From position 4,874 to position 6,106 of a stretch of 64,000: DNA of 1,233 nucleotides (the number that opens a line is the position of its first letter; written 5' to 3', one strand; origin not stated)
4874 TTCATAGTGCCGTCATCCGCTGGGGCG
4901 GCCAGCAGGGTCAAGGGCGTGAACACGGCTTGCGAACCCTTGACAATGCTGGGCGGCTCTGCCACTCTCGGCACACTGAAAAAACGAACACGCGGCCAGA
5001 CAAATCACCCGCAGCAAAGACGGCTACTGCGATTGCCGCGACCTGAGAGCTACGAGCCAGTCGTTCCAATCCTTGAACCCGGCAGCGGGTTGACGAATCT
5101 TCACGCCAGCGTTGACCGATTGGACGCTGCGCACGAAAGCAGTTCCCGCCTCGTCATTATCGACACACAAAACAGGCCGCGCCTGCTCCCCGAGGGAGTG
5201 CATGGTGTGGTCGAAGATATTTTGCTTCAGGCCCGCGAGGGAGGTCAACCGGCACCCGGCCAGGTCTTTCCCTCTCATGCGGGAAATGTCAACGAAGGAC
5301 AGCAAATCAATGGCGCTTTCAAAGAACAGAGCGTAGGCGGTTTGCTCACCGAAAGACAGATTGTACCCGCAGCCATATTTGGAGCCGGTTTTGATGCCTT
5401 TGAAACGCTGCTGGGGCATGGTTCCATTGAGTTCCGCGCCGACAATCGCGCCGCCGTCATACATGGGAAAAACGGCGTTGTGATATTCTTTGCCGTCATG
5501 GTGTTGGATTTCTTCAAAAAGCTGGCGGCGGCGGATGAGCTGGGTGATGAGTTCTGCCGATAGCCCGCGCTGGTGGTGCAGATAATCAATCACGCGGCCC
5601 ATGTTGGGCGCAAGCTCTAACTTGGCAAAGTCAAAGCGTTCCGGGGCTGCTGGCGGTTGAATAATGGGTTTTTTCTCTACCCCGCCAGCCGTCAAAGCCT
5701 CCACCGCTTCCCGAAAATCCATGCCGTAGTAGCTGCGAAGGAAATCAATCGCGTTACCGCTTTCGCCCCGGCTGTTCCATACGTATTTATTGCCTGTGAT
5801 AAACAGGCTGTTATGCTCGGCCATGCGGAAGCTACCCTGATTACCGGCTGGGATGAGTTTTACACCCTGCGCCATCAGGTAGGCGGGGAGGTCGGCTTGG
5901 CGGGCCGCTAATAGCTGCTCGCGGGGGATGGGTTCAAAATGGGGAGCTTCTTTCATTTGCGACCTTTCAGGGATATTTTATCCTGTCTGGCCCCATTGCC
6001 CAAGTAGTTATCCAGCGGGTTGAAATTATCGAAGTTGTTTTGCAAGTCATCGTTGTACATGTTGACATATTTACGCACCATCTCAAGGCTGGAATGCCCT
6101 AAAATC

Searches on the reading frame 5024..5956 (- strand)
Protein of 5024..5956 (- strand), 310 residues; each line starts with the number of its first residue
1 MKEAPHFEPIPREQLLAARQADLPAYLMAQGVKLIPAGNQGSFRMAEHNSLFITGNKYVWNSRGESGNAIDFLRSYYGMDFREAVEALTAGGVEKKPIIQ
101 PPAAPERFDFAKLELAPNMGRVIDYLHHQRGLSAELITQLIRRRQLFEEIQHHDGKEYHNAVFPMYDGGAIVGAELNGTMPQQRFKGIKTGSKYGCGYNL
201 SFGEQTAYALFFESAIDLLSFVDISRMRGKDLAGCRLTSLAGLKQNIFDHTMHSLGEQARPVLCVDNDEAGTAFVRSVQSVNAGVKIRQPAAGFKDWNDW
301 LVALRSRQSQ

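Call 30: search_protein_families(library=pfam, proteins=[window:5024-5956:-], max_evalue=0.0001)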
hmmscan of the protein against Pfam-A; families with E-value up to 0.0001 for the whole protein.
window:5024-5956:- (310 aa): 2 families
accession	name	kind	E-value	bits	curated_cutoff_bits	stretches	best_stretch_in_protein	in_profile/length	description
PF13154.11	DUF3991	-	4e-13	50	24.5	1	125-204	2-71/74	Protein of unknown function (DUF3991)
PF13155.12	Toprim_2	-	2e-08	34.9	22.1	1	212-300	3-87/88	Toprim-like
